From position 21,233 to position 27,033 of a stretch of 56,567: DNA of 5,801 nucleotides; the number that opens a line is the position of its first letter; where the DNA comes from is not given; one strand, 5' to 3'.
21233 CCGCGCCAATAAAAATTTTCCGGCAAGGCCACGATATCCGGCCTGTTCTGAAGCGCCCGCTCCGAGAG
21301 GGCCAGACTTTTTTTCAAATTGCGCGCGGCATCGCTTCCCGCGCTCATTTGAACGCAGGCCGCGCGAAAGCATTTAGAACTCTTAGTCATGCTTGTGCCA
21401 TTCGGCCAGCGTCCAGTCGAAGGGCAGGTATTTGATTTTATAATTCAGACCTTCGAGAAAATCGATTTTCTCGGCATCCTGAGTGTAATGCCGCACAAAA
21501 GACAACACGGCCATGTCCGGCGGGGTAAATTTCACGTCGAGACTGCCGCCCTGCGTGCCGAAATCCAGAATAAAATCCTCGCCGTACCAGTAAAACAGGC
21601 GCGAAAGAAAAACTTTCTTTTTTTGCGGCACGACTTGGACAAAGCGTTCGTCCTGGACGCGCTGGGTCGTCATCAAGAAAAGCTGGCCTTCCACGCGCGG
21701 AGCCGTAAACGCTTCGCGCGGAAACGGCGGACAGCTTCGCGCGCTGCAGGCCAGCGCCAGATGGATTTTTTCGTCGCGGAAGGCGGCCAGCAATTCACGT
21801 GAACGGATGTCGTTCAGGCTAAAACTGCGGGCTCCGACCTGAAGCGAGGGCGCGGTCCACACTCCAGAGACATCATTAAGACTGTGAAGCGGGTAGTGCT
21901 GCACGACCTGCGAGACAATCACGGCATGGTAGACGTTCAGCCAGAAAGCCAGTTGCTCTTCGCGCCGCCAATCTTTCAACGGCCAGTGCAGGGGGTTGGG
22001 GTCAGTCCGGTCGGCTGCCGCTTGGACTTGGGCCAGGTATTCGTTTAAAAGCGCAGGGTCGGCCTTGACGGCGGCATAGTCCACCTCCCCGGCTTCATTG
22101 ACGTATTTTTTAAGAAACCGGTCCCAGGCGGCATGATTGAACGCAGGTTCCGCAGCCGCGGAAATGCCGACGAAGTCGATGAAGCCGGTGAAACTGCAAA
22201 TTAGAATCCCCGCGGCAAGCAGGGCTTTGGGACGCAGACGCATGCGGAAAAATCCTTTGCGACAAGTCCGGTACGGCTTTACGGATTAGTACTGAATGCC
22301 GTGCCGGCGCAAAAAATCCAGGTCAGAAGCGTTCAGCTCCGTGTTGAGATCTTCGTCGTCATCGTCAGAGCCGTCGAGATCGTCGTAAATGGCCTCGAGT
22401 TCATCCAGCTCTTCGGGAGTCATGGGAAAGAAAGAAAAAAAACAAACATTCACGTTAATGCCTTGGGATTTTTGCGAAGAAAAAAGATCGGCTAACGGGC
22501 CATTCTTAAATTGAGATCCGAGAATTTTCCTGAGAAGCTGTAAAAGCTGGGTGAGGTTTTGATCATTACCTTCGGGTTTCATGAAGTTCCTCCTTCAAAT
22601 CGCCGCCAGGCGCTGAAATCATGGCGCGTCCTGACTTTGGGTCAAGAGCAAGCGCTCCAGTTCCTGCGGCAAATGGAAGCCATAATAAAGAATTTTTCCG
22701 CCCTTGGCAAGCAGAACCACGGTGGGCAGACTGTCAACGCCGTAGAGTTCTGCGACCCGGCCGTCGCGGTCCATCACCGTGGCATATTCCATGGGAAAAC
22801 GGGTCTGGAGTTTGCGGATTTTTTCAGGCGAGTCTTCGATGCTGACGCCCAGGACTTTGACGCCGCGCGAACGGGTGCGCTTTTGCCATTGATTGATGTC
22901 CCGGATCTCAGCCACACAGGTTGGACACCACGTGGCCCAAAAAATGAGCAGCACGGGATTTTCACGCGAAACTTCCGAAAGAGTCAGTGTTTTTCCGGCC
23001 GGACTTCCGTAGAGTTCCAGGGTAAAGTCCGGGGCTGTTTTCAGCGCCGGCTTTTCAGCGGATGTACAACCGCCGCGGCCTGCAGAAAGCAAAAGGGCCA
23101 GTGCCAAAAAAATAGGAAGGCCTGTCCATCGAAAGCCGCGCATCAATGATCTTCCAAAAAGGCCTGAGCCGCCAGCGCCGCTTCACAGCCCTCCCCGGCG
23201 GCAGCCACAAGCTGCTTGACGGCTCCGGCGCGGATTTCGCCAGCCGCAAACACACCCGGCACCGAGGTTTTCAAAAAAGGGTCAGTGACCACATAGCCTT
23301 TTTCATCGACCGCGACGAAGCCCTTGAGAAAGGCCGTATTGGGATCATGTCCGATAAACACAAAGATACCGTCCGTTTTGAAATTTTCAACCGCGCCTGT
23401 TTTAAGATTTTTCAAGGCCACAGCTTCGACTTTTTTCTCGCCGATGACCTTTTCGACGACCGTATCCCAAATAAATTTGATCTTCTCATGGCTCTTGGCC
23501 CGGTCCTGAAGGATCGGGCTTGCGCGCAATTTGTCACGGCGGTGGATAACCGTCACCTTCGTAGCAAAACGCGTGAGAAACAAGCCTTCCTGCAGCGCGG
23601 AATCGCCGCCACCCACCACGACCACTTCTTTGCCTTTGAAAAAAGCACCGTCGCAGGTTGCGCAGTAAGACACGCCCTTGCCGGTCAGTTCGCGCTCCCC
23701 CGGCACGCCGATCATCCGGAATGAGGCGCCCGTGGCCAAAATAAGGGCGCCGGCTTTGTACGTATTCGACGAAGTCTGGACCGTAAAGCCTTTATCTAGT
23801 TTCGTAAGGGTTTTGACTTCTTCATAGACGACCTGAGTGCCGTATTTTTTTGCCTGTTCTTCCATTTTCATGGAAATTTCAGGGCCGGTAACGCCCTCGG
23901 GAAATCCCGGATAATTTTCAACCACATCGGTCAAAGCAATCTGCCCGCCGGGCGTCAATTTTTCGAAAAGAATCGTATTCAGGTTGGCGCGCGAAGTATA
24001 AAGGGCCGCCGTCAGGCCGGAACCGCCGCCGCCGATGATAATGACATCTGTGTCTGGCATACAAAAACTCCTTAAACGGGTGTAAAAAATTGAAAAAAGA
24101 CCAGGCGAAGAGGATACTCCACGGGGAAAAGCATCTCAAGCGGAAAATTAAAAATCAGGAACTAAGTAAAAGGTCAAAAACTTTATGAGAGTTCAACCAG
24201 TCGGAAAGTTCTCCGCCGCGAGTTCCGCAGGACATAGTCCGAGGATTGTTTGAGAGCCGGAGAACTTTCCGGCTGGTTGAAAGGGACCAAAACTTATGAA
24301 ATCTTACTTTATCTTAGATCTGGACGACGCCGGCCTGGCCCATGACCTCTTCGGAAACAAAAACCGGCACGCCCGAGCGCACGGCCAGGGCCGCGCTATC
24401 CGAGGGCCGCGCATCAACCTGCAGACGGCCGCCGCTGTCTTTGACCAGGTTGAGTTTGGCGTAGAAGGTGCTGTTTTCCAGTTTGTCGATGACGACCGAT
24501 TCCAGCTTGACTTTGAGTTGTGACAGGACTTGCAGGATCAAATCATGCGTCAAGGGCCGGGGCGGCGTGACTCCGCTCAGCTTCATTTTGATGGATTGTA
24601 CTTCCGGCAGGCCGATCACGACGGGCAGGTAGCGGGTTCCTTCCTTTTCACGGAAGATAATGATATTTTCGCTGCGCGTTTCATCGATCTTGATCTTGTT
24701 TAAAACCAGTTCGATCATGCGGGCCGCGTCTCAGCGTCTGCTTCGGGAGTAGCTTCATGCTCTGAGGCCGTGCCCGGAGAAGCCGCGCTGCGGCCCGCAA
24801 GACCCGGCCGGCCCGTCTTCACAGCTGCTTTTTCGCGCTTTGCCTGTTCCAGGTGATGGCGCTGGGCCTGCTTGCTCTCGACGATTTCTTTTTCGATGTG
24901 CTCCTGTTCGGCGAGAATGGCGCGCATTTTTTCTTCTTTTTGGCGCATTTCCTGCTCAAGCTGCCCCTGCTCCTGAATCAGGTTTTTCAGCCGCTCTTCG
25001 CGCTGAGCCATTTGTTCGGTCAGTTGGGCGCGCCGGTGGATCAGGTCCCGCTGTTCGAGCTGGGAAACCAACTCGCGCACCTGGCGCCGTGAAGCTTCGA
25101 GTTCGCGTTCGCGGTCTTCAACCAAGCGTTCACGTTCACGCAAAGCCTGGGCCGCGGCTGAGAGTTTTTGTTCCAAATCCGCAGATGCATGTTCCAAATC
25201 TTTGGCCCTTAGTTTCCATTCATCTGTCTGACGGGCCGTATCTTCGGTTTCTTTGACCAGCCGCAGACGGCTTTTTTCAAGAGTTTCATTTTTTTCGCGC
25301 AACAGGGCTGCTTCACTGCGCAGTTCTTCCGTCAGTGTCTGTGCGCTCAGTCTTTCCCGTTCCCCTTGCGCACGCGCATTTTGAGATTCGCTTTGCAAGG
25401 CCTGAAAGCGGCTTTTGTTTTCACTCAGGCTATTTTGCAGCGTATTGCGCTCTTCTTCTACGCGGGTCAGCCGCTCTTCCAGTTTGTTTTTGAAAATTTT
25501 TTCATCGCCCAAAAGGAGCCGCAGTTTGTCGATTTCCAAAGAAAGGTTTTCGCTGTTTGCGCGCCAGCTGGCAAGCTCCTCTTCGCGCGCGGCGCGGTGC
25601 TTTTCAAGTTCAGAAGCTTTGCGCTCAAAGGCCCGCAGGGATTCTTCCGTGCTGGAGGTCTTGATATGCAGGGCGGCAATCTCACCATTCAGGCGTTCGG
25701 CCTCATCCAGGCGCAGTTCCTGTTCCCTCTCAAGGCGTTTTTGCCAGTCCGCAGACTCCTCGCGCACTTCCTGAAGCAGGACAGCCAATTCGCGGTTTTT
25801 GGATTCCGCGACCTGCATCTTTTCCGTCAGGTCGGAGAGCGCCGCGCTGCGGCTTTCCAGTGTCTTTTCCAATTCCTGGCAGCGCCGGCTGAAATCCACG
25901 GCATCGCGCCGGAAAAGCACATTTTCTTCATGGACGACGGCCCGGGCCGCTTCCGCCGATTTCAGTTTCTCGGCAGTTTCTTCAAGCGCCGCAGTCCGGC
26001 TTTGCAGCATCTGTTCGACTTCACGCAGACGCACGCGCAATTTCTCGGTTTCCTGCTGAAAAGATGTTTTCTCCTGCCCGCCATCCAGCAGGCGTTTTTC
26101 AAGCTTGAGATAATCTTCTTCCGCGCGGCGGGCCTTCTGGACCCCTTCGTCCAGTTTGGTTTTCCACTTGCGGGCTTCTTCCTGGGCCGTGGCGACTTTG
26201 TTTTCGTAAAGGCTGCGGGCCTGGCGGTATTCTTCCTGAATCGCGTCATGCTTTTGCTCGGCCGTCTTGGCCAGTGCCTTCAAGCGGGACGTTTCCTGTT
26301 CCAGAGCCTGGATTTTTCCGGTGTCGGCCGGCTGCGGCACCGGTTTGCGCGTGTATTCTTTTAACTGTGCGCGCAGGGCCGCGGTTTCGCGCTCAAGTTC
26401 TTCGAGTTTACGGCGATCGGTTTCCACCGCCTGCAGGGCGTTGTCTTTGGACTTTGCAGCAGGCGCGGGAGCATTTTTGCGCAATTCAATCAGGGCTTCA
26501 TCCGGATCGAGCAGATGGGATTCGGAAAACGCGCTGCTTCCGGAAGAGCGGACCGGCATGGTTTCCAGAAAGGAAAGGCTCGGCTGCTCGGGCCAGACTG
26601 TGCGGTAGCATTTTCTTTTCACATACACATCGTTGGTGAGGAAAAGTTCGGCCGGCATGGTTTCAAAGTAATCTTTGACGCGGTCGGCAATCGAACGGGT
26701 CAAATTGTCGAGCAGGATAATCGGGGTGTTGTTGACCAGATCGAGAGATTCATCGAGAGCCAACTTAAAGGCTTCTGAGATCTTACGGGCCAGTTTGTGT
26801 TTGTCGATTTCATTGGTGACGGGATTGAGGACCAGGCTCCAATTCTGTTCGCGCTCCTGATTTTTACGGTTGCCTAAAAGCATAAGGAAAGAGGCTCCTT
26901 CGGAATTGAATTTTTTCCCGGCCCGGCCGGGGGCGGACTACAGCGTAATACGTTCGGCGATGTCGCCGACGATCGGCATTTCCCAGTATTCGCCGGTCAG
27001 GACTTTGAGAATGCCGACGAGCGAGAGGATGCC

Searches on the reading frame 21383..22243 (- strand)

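Call 57: search_protein_families(library=pfam, proteins=[window:21383-22243:-], max_evalue=0.0001)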
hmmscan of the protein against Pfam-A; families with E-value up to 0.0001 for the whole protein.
window:21383-22243:- (286 aa): 1 family
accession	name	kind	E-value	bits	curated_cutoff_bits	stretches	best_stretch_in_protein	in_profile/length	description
PF04784.19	DUF547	-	1e-17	64.7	27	1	90-188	2-117/125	Protein of unknown function, DUF547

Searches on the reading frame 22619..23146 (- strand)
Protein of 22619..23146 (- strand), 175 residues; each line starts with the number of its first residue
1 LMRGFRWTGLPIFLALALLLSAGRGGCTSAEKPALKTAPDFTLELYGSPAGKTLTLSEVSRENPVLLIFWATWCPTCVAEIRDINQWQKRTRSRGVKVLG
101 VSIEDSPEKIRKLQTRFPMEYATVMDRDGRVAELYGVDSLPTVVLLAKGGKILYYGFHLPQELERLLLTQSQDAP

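Call 57: search_protein_families(library=pfam, proteins=[window:22619-23146:-], max_evalue=0.0001)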
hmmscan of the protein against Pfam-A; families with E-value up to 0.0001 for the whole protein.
window:22619-23146:- (175 aa): 5 families
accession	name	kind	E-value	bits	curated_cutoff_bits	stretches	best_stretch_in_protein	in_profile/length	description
PF00578.27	AhpC-TSA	-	7.5e-23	81.3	26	1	36-154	3-123/124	AhpC/TSA family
PF08534.16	Redoxin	-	1.5e-19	70.7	26.6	1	36-156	4-132/148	Redoxin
PF13905.12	Thioredoxin_8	-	4.4e-10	40.2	27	1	64-152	3-94/94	Thioredoxin-like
PF13098.12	Thioredoxin_2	-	7.5e-09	36.3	27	1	62-167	5-104/104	Thioredoxin-like domain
PF00085.26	Thioredoxin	-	6.7e-06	26.5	23.5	0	58-112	13-67/103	Thioredoxin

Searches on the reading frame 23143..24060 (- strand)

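Call 57: search_protein_families(library=pfam, proteins=[window:23143-24060:-], max_evalue=0.0001)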
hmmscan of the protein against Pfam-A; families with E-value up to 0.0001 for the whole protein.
window:23143-24060:- (305 aa): 10 families
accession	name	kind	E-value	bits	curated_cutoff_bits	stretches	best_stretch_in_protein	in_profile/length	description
PF07992.20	Pyr_redox_2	-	2.7e-53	181.7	26.1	1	5-291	2-291/291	Pyridine nucleotide-disulphide oxidoreductase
PF13738.12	Pyr_redox_3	-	9.2e-27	94.5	30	1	73-274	94-305/305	Pyridine nucleotide-disulphide oxidoreductase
PF00070.33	Pyr_redox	-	7.9e-20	71.6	22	1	146-217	2-80/82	Pyridine nucleotide-disulphide oxidoreductase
PF01266.30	DAO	-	1.8e-10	41.3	27.9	1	5-39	1-37/353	FAD dependent oxidoreductase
PF00890.30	FAD_binding_2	-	3.4e-09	36.8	20.4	1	5-42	1-39/414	FAD binding domain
PF03486.20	HI0933_like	-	6.8e-09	36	50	0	5-36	2-33/244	HI0933-like protein Rossmann domain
PF01946.23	Thi4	-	3.7e-08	33.4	26.2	1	3-41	17-57/235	Thi4 family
PF12831.13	FAD_oxidored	-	1.9e-05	24.6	27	0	5-40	1-37/416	FAD dependent oxidoreductase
PF13450.12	NAD_binding_8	-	4.3e-05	24.2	21.9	0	8-42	1-36/68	NAD(P)-binding Rossmann-like domain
PF01494.25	FAD_binding_3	-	5e-05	23.1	22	0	3-35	1-33/349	FAD binding domain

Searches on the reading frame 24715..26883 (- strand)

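Call 31: search_protein_families(library=pfam, proteins=[window:24715-26883:-], max_evalue=0.001)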
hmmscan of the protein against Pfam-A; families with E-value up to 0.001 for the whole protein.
window:24715-26883:- (722 aa): 0 families

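Call 69: search_protein_families(library=ncbifam, proteins=[window:24715-26883:-], max_evalue=0.01)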
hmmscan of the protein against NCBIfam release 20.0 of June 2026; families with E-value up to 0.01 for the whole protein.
window:24715-26883:- (722 aa): 3 families
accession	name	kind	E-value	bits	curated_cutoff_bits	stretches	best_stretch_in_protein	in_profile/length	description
TIGR02168.1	SMC_prok_B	equivalog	1.1e-09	36.7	567.35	2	136-340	734-938/1181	chromosome segregation protein SMC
TIGR02169.1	SMC_prok_A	equivalog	1e-06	26.8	729.4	2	218-453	235-474/1165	chromosome segregation protein SMC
TIGR04523.1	Mplasa_alph_rch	subfamily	0.0027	15.7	270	0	469-687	362-579/745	helix-rich protein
